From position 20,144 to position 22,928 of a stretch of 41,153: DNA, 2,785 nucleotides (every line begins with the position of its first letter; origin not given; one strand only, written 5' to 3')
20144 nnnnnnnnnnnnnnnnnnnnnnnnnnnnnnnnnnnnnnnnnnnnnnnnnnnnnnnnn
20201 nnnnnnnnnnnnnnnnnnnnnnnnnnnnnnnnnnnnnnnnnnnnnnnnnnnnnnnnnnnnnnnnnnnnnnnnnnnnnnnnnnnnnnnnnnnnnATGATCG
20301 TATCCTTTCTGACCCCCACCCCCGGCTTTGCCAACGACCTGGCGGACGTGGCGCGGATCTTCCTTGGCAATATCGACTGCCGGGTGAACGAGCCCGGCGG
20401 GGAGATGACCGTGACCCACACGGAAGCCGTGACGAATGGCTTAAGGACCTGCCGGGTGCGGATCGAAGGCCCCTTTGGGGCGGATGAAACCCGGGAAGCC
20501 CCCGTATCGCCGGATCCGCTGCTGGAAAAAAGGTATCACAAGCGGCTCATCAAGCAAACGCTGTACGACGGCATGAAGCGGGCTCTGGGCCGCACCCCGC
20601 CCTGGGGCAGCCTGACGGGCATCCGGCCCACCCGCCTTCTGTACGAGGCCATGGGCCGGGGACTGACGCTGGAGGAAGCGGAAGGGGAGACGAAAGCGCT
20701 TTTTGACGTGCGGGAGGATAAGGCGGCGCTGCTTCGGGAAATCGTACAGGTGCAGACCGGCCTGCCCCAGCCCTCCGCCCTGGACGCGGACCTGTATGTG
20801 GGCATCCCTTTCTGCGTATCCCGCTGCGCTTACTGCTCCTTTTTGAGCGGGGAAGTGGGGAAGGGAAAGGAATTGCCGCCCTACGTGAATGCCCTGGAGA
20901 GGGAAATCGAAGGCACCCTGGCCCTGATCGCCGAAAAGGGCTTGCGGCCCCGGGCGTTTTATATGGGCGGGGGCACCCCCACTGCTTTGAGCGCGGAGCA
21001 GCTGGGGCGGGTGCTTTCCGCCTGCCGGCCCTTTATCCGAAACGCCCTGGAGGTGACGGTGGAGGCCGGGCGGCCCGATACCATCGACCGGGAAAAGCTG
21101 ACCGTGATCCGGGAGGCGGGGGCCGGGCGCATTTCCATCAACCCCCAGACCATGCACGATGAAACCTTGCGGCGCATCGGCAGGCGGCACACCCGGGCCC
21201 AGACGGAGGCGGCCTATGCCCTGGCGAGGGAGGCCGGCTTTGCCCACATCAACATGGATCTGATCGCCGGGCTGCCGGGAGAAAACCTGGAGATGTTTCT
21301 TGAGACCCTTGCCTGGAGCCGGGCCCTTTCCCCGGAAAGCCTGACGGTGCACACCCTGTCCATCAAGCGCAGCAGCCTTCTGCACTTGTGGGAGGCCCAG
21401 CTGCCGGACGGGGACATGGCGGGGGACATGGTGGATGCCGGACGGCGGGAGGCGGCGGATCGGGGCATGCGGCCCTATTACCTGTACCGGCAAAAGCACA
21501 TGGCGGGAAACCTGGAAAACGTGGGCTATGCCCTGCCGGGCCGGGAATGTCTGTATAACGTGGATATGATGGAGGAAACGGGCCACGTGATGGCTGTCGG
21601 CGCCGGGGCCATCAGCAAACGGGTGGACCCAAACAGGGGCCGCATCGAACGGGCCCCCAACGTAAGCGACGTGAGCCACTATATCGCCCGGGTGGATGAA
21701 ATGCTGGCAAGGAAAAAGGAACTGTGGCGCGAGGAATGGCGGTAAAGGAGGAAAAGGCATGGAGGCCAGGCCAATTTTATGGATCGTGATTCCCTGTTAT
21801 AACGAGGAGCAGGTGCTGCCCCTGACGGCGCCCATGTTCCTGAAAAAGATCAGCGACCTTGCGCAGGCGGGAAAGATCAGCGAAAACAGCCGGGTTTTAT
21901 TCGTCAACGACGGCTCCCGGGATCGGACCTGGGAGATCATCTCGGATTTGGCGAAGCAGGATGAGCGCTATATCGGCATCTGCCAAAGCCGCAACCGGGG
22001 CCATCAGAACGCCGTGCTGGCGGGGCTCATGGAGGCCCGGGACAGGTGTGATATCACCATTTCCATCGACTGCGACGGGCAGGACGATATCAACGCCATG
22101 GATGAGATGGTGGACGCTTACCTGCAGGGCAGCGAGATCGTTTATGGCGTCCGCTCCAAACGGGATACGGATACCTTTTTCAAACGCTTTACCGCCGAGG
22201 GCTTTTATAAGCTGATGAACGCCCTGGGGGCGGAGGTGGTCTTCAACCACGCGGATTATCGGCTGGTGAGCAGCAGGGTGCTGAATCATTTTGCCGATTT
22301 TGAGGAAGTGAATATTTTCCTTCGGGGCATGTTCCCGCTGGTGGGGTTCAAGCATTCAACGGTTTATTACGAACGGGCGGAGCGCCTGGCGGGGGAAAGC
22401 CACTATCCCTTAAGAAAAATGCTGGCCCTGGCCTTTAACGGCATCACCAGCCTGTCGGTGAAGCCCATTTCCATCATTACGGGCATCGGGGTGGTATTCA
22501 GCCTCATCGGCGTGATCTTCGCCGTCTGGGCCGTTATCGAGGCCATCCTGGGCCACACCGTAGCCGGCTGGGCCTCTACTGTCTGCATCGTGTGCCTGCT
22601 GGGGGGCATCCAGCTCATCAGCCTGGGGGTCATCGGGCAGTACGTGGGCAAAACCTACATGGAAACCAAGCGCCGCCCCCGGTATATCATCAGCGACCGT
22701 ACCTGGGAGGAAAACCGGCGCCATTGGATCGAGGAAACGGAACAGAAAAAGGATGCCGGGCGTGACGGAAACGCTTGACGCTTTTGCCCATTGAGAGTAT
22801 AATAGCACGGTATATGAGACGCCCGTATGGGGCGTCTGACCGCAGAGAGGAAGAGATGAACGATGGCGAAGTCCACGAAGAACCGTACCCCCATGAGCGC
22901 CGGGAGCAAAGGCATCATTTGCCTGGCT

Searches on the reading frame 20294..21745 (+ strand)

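Call 40: search_protein_families(library=pfam, proteins=[window:20294-21745:+], max_evalue=0.00001)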
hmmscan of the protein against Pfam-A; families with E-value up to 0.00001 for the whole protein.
window:20294-21745:+ (483 aa): 1 family
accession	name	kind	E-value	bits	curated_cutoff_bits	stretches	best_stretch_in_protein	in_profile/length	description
PF04055.27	Radical_SAM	-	8.2e-24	85.1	29.5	1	171-341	4-165/166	Radical SAM superfamily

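Call 42: search_protein_families(library=ncbifam, proteins=[window:20294-21745:+], max_evalue=0.00001)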
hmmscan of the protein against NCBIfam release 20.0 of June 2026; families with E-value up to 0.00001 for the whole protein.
window:20294-21745:+ (483 aa): 19 families
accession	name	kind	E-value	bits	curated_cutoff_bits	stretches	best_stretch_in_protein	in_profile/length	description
TIGR03994.1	rSAM_HemZ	equivalog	1.5e-137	459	321.4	1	83-477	1-400/401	coproporphyrinogen dehydrogenase HemZ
NF006060.0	PRK08207.1-3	equivalog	3.8e-107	359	653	1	82-478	67-472/477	coproporphyrinogen III oxidase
NF006061.0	PRK08207.1-4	equivalog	1.2e-102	344.3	702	1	65-474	67-489/501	coproporphyrinogen III oxidase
NF006064.0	PRK08207.2-2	equivalog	3.9e-93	313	504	1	86-480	71-461/465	coproporphyrinogen III oxidase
NF006063.0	PRK08207.2-1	equivalog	5.4e-92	309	1074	1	79-476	106-511/518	coproporphyrinogen III oxidase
NF006066.0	PRK08207.2-5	equivalog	6.1e-92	308.9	1117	1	82-469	105-498/518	coproporphyrinogen III oxidase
NF006062.0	PRK08207.1-5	equivalog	1.2e-90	304.7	1007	1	82-477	66-470/476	coproporphyrinogen III oxidase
NF006059.0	PRK08207.1-1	equivalog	2.3e-86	290.5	1012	1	98-463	102-476/496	coproporphyrinogen III oxidase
NF006065.0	PRK08207.2-4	equivalog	3.1e-82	277.1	922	1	80-467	83-479/484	coproporphyrinogen III oxidase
TIGR00539.1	hemN_rel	equivalog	2.9e-43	148.4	205.4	1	167-442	3-263/361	radical SAM family heme chaperone HemW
NF006067.1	PRK08208.1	equivalog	1.3e-38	133.1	380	1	163-393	34-263/427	STM4012 family radical SAM protein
TIGR04107.1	rSAM_HutW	equivalog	5.8e-35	120.9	400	1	158-439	33-307/419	heme anaerobic degradation radical SAM methyltransferase ChuW/HutW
TIGR00538.1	hemN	equivalog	4.5e-28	98.3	324.95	1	166-354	51-239/454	oxygen-independent coproporphyrinogen III oxidase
NF005133.0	PRK06582.1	equivalog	2.6e-25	89.3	597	1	164-446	11-281/390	coproporphyrinogen III oxidase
NF004567.0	PRK05904.1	equivalog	2.2e-21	76.5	355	1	166-367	8-204/353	coproporphyrinogen III oxidase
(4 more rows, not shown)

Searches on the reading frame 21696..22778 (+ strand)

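Call 40: search_protein_families(library=pfam, proteins=[window:21696-22778:+], max_evalue=0.00001)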
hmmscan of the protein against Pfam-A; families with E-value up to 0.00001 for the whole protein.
window:21696-22778:+ (360 aa): 1 family
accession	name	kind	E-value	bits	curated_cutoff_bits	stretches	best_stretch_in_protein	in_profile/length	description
PF00535.33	Glycos_transf_2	-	6.3e-22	78.7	23.3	1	30-196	2-164/168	Glycosyl transferase family 2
